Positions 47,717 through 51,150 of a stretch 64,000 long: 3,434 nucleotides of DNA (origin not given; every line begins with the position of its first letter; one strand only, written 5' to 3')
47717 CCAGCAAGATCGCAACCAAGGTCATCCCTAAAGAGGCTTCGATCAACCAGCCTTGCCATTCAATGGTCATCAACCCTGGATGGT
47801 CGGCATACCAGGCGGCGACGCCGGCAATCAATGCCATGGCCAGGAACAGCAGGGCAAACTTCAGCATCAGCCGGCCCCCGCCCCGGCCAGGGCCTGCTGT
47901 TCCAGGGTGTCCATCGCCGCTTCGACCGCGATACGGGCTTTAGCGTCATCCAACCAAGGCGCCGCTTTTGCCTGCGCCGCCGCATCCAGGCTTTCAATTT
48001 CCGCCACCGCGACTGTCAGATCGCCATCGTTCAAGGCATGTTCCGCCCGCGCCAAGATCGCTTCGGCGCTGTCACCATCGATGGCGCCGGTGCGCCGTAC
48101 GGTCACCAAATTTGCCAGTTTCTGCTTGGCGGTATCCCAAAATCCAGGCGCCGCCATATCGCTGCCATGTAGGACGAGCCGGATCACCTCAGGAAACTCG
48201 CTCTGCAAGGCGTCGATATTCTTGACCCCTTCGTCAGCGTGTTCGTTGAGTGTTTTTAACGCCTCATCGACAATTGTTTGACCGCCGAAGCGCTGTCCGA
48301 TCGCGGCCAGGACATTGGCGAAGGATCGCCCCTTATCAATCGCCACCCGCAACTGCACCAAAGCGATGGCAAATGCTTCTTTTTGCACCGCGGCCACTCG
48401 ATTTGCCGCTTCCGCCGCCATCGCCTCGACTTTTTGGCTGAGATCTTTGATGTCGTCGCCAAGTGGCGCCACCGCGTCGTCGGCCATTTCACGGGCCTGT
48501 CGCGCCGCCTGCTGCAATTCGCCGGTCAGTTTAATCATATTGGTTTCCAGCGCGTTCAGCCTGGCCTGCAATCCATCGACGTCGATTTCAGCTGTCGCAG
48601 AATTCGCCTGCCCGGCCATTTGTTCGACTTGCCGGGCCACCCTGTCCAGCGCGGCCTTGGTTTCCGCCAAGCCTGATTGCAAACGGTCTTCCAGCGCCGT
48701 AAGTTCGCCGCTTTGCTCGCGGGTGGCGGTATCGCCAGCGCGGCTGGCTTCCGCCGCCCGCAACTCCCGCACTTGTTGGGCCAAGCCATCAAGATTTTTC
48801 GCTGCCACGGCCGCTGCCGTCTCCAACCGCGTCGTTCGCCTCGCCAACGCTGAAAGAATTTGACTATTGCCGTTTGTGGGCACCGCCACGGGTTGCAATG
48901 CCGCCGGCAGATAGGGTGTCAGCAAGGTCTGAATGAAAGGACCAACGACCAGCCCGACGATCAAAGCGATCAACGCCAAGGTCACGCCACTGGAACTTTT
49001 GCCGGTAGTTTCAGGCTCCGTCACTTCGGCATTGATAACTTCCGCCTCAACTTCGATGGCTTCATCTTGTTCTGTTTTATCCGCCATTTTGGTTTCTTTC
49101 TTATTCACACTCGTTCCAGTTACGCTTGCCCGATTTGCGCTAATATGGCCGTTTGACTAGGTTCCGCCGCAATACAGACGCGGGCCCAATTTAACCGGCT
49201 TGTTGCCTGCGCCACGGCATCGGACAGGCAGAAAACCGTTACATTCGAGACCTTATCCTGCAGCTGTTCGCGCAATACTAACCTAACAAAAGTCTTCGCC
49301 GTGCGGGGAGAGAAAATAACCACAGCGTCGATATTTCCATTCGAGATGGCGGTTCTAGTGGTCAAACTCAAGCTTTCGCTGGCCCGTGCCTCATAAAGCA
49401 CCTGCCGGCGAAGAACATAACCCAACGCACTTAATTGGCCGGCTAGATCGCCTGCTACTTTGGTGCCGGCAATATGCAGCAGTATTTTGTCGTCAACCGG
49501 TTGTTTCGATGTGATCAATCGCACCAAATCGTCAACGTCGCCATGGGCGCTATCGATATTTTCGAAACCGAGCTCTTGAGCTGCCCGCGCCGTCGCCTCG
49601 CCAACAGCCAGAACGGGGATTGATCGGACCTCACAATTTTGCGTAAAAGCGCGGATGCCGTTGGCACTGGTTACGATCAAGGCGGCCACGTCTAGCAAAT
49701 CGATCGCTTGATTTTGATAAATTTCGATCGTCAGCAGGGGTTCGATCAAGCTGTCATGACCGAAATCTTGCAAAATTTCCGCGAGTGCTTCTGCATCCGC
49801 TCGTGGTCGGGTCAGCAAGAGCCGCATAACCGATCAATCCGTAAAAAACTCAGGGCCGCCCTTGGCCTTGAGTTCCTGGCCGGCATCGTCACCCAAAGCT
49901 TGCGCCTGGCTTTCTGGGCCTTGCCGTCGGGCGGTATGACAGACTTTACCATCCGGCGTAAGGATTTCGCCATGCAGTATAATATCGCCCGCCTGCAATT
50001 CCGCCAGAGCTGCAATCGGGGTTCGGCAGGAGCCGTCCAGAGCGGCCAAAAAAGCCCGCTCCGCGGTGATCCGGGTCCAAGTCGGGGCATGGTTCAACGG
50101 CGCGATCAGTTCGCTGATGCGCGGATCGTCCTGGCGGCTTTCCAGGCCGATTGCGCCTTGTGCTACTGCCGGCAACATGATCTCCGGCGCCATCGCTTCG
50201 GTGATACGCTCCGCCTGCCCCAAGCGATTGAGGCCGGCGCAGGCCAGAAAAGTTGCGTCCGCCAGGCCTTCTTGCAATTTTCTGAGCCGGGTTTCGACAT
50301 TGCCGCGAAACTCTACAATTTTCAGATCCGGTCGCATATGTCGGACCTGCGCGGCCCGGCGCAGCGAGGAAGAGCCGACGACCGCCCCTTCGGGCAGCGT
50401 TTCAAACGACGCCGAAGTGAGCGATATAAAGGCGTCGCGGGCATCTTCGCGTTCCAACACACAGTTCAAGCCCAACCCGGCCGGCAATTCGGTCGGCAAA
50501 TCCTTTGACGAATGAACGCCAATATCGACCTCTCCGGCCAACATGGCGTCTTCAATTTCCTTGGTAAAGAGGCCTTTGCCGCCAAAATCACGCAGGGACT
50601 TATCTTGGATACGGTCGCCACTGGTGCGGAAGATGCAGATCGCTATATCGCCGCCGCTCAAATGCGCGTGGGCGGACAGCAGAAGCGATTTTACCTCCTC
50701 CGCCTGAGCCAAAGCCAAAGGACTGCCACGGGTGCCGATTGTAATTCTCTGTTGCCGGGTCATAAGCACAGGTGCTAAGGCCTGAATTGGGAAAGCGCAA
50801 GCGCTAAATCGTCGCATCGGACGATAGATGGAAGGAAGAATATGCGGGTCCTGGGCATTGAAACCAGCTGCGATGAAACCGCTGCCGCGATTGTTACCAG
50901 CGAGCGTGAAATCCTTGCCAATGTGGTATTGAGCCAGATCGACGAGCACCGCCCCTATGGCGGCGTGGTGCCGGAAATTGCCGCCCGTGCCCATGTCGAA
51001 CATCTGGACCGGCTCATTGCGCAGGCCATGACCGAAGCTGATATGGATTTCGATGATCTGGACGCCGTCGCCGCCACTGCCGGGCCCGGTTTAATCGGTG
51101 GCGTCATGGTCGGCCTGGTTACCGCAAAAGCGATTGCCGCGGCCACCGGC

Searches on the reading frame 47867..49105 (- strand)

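Call 16: search_protein_families(library=pfam, proteins=[window:47867-49105:-], max_evalue=0.00001)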
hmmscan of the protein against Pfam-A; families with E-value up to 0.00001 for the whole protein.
window:47867-49105:- (412 aa): 1 family
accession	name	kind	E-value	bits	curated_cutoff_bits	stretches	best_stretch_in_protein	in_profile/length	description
PF09731.14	Mitofilin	-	1.4e-09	37.9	27.4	1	114-405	315-613/614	Mitochondrial inner membrane protein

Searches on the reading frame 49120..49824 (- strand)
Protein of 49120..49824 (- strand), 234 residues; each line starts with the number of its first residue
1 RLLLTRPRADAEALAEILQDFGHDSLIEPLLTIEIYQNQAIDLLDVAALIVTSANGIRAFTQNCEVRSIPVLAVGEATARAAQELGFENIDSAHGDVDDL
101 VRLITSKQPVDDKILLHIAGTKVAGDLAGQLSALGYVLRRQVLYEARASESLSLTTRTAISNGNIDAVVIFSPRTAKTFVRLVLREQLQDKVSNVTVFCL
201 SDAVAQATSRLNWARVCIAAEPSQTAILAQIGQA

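Call 16: search_protein_families(library=pfam, proteins=[window:49120-49824:-], max_evalue=0.00001)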
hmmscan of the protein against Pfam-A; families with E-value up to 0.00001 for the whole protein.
window:49120-49824:- (234 aa): 1 family
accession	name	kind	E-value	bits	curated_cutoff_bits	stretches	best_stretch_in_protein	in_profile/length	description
PF02602.20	HEM4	-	6.2e-40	137.2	27.5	1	13-228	2-230/231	Uroporphyrinogen-III synthase HemD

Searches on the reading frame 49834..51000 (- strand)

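Call 17: search_protein_families(library=pfam, proteins=[window:49834-51000:-], max_evalue=0.00001)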
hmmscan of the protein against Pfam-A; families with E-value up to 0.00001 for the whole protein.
window:49834-51000:- (388 aa): 2 families
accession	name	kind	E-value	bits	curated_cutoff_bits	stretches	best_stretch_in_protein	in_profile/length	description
PF01379.25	Porphobil_deam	-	1.2e-79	267.1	22.1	1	86-296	1-206/207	Porphobilinogen deaminase, dipyromethane cofactor binding domain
PF03900.20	Porphobil_deamC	-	7.5e-17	61.9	26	1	308-378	1-73/74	Porphobilinogen deaminase, C-terminal domain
